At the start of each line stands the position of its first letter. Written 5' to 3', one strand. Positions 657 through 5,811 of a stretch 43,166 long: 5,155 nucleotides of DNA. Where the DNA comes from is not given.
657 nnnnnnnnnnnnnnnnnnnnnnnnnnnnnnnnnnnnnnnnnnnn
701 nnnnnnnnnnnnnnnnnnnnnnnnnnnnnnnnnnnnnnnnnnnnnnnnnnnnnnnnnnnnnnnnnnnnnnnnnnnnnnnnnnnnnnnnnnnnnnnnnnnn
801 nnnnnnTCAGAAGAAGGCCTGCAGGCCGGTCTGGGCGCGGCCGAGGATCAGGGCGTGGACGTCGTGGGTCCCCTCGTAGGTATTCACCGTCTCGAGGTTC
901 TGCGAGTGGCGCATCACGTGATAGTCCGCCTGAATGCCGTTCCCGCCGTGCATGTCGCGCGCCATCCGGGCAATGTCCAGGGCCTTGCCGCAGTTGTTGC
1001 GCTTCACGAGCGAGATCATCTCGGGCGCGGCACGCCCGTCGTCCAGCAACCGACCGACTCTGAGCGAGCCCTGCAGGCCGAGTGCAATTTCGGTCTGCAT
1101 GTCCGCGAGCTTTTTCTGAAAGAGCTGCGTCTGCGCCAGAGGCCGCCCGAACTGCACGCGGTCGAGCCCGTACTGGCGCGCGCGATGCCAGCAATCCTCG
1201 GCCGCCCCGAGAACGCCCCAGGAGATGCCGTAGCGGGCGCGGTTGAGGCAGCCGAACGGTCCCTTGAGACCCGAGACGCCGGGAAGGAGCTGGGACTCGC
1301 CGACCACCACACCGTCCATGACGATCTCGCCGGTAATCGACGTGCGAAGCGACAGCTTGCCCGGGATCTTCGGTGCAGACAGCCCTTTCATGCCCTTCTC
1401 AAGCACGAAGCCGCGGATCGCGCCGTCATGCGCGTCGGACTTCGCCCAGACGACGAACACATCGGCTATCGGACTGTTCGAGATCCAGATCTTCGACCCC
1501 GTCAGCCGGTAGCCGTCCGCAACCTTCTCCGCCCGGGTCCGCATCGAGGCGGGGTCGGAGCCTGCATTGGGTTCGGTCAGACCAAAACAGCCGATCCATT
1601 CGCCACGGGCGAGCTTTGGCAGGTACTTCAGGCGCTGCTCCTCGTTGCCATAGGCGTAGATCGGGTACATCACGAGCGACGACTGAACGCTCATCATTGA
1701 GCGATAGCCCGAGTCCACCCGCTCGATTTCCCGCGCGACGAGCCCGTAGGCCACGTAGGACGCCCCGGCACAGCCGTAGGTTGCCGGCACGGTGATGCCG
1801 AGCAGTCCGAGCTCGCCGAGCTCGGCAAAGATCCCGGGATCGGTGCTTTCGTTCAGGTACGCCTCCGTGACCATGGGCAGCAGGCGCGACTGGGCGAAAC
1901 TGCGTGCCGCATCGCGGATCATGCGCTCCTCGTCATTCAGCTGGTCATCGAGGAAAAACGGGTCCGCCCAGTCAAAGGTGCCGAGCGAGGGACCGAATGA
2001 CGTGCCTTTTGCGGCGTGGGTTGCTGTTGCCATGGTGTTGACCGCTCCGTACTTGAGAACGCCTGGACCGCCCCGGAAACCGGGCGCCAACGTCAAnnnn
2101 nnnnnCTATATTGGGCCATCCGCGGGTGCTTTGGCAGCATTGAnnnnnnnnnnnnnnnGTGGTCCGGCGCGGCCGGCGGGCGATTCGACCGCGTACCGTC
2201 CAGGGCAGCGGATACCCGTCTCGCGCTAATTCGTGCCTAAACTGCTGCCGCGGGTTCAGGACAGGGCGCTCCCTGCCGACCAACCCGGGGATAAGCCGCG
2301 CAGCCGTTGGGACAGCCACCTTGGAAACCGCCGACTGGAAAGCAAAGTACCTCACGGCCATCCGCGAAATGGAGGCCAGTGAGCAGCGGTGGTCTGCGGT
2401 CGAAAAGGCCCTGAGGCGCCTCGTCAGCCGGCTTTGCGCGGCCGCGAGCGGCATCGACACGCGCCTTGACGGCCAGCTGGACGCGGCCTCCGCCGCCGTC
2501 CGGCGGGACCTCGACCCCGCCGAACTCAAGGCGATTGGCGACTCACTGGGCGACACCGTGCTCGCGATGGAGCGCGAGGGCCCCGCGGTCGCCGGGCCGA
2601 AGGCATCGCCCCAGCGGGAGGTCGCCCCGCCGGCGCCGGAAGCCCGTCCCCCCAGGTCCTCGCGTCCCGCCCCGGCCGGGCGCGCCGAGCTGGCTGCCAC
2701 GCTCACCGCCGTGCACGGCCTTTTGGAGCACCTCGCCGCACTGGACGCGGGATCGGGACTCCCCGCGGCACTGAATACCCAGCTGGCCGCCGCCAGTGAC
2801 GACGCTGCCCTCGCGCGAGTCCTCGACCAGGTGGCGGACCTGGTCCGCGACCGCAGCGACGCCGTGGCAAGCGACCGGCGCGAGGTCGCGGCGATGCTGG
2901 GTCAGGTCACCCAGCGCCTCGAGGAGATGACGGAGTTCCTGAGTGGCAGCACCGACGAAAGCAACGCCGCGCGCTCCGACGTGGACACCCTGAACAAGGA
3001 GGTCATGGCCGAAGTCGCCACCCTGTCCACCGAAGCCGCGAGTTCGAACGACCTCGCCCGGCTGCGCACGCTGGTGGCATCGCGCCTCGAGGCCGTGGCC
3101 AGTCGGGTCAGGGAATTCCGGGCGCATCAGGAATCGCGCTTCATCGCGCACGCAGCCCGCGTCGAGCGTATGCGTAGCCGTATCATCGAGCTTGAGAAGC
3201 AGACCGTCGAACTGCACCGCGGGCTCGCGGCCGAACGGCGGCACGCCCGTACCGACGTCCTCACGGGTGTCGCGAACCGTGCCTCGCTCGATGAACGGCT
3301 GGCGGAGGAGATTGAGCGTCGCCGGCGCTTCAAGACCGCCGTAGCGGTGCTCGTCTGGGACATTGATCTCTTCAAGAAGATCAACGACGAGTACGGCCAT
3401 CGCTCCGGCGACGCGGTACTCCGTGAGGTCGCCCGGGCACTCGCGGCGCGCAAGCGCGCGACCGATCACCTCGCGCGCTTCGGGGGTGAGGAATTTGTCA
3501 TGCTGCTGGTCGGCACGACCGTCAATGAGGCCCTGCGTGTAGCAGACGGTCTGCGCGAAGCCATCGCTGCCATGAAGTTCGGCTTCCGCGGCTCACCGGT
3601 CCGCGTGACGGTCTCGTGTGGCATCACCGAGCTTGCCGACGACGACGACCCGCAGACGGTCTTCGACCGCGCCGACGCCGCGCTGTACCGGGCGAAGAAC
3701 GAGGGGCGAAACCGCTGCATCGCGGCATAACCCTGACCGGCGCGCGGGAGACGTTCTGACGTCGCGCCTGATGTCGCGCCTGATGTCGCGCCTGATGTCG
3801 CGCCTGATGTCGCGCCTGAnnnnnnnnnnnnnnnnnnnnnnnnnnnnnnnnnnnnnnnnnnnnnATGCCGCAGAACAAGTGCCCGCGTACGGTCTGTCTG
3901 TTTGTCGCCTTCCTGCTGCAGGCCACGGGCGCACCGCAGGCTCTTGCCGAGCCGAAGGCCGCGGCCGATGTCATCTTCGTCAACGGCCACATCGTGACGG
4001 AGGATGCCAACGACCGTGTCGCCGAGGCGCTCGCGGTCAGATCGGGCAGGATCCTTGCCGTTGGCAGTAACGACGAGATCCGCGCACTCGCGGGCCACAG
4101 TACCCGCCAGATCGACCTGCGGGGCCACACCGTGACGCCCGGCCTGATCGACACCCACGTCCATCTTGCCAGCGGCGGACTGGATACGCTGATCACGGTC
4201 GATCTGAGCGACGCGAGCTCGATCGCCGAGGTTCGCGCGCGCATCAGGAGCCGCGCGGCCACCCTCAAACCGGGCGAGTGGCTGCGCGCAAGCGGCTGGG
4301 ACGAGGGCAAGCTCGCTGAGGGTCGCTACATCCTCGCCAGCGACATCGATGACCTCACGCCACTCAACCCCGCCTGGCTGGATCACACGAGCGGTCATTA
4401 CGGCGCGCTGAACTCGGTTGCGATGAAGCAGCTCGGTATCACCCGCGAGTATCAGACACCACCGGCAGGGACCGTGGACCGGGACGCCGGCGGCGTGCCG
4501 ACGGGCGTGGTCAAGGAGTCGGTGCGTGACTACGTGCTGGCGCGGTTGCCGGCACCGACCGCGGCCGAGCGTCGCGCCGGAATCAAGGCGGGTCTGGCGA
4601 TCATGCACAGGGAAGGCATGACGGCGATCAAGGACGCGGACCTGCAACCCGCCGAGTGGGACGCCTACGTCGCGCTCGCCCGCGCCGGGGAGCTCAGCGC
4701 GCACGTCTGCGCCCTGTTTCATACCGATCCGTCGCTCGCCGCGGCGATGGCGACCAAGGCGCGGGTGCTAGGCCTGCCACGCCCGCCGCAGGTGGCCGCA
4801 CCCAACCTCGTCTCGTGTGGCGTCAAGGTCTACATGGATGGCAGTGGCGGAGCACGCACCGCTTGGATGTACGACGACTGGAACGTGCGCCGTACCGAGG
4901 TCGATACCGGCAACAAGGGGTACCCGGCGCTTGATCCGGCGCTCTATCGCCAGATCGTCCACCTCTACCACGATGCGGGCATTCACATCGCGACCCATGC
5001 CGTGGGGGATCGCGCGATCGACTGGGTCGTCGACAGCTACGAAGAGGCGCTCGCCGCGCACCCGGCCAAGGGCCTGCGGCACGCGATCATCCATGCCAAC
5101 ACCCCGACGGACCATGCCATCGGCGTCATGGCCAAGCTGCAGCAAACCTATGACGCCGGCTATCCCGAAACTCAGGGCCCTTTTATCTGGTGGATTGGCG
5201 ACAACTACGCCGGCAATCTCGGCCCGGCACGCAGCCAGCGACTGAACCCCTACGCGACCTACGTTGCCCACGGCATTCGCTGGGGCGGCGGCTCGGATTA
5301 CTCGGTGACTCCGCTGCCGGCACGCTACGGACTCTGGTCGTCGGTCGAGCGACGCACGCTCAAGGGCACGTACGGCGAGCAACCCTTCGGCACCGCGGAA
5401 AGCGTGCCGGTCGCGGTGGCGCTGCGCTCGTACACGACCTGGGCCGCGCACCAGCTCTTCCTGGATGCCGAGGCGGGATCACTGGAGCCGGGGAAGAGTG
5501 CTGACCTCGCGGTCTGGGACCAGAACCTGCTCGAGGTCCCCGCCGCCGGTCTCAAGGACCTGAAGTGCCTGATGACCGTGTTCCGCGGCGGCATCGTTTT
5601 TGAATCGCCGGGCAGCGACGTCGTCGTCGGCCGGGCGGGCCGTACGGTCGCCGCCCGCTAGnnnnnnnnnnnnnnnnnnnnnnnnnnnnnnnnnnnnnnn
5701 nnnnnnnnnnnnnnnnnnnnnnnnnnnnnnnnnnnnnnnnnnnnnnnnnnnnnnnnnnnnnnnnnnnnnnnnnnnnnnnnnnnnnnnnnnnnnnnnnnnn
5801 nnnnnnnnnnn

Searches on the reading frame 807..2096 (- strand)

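Call 8: search_protein_families(library=ncbifam, proteins=[window:807-2096:-], max_evalue=0.001)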
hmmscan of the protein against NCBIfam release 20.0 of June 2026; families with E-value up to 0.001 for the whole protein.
window:807-2096:- (429 aa): 22 families
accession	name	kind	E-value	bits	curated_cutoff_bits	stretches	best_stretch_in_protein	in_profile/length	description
NF052270.1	Staph_DH_FadE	equivalog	2.2e-68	230.8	600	1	48-428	16-399/400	acyl-CoA dehydrogenase FadE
NF042972.1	AcrlCoAredClosAcrC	equivalog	4.4e-64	216.5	640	1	50-421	2-375/378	acryloyl-CoA reductase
NF045552.1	GlutCoADH_Des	equivalog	9.1e-63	212.7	470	1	52-425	4-382/387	glutaryl-CoA dehydrogenase Acd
NF058590.1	AcCoDHFadEBacil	equivalog_domain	1.8e-58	198.5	600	1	47-353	15-322/586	acyl-CoA dehydrogenase FadE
NF043006.1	CyhCrbnylCoADH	equivalog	2.3e-44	152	650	1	54-420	5-373/380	cyclohexane-1-carbonyl-CoA dehydrogenase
NF053553.1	prodigi_MBC_PigA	equivalog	3.7e-44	151.4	500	1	50-420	2-377/381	prodigiosin MBC biosynthesis dehydrogenase PigA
NF042439.1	SulpropCoADesulf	equivalog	7.5e-41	140.1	600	1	62-412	2-360/379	3-sulfinopropanoyl-CoA desulfinase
NF045652.1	ProlPCPDhRedW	equivalog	4.3e-40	137.7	650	1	58-388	5-340/376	L-prolyl-[peptidyl-carrier protein] dehydrogenase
TIGR03207.1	cyc_hxne_CoA_dh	equivalog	3.7e-28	98.3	575.35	1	53-422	1-371/372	cyclohexanecarboxyl-CoA dehydrogenase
NF008997.0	PRK12341.1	equivalog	1.3e-27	96.9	537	1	82-421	30-375/382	acyl-CoA dehydrogenase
NF002885.1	PRK03354.1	equivalog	7e-26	91.1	540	1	50-421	2-372/378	crotonobetainyl-CoA dehydrogenase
NF007000.1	PRK09463.1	subfamily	1.2e-21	76.8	600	1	86-215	75-213/726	acyl-CoA dehydrogenase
TIGR03204.1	pimC_large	equivalog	2.2e-19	69.6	623.85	1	102-347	58-301/395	pimeloyl-CoA dehydrogenase large subunit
NF009586.0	PRK13026.1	subfamily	7e-16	57.7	608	1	87-215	111-248/777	acyl-CoA dehydrogenase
TIGR04022.1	sulfur_SfnB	equivalog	2.1e-13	49.9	430.9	1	94-278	43-222/391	SfnB family sulfur acquisition oxidoreductase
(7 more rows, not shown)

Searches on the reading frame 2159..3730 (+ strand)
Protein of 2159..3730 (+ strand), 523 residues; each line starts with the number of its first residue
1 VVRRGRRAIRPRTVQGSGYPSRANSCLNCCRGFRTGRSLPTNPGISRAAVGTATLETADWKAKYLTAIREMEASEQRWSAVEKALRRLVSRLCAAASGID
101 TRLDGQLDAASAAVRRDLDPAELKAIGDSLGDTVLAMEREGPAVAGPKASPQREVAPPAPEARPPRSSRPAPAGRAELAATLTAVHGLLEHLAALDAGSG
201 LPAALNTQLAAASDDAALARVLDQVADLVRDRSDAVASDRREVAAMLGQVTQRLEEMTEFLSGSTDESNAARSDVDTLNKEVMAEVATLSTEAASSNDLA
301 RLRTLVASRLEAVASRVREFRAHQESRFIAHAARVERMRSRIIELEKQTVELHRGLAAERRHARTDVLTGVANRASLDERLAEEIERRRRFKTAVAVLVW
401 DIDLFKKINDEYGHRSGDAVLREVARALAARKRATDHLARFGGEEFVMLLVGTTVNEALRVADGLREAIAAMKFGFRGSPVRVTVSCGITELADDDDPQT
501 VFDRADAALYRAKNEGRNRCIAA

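Call 8: search_protein_families(library=ncbifam, proteins=[window:2159-3730:+], max_evalue=0.001)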
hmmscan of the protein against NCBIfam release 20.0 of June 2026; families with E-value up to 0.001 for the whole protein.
window:2159-3730:+ (523 aa): 21 families
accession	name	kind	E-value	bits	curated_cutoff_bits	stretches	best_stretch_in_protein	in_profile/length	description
TIGR00254.1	GGDEF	domain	1.2e-47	161.8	37.4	1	362-521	4-165/168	diguanylate cyclase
NF038266.1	diguan_SiaD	equivalog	1.8e-47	161.8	290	1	308-520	38-252/252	biofilm regulation diguanylate cyclase SiaD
NF007380.0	PRK09894.1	equivalog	4.9e-47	160.7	256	1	332-522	100-286/296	diguanylate cyclase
NF007135.0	PRK09581.1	equivalog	3e-45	154.9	474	1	346-522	275-454/457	PleD family two-component system response regulator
NF007423.1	PRK09966.1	equivalog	1.5e-37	129.4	325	1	313-513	185-390/390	diguanylate cyclase DgcN/YfiN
NF041606.1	dguan_cyc_DgcA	equivalog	1.7e-37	129.2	370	1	364-520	179-336/340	diguanylate cyclase DgcA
NF047654.1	DiguCycDgcRLepto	equivalog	2.3e-36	125.2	500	1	360-521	130-294/295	diguanylate cyclase DgcR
NF007298.0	PRK09776.1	equivalog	1.9e-35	122.1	1135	1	361-520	682-842/1111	diguanylate cyclase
NF051473.1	DigCycDgcsShew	equivalog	1.5e-31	109.9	400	1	362-519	134-287/291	diguanylate cyclase DgcS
NF047872.1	GGDEF_GdpS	equivalog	7.1e-29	101.1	400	1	363-520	187-347/355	GGDEF domain-containing protein GdpS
NF011955.1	PRK15426.1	equivalog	1.5e-26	92.7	408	1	362-522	397-560/564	cellulose biosynthesis regulator diguanylate cyclase DgcQ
NF007474.0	PRK10060.1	equivalog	2e-26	92.4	782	1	360-519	234-391/663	cyclic di-GMP phosphodiesterase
NF045675.1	PhdiestaseDibA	equivalog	2.2e-26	92.4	980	1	363-518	203-359/623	phosphodiesterase DibA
NF007599.0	PRK10245.1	equivalog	4e-26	91.4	402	1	364-520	211-367/371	diguanylate cyclase AdrA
NF040885.1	diguan_DgcJ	equivalog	1.7e-25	89.8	500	1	361-518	339-491/493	diguanylate cyclase DgcJ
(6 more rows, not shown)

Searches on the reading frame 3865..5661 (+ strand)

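Call 8: search_protein_families(library=ncbifam, proteins=[window:3865-5661:+], max_evalue=0.001)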
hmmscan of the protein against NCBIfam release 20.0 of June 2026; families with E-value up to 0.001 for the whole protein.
window:3865-5661:+ (598 aa): 45 families (the best 25 are shown)
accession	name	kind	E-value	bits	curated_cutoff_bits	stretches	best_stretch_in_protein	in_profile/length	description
TIGR01224.1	hutI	equivalog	2.3e-12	46.4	298.15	1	54-105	4-53/377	imidazolonepropionase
NF006055.0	PRK08203.1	equivalog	1.7e-11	43.3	532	1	36-101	7-71/455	8-oxoguanine deaminase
NF051886.1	XaaProDiPepCaul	equivalog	1.8e-11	43.7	500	1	54-104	19-67/398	Xaa-Pro dipeptidase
NF006056.0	PRK08204.1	subfamily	2.5e-11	43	391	1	36-103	5-69/449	hypothetical protein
NF006549.0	PRK09045.1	equivalog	4.4e-11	42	540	2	32-102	6-77/444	TRZ/ATZ family hydrolase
NF006689.0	PRK09237.1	equivalog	4.7e-11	41.9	371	1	34-104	3-69/383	amidohydrolase/deacetylase family metallohydrolase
NF006679.0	PRK09228.1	subfamily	7.1e-10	38.2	351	1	54-101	32-79/433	guanine deaminase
TIGR02967.1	guan_deamin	equivalog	9.4e-10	38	375.4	1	55-102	8-55/401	guanine deaminase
NF005557.0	PRK07228.1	equivalog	1e-08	34.4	522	1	36-102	3-66/445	5'-deoxyadenosine deaminase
TIGR03178.1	allantoinase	equivalog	2.5e-08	33.2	357.85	1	35-105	1-64/441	allantoinase AllB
NF006559.0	PRK09060.1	equivalog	2.7e-08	32.6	482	1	33-109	4-73/444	dihydroorotase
NF009941.0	PRK13404.1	subfamily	6.8e-08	31.6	647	1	34-112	4-74/478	dihydropyrimidinase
NF009686.0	PRK13207.1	subfamily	1.3e-07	30.8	354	1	29-103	63-141/569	urease subunit alpha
NF011990.0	PRK15446.2-6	subfamily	1.5e-07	30.5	233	1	37-99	4-64/390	alpha-D-ribose 1-methylphosphonate 5-triphosphate diphosphatase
NF009060.0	PRK12394.1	equivalog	1.5e-07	30.5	442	1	34-114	3-78/381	metallo-dependent hydrolase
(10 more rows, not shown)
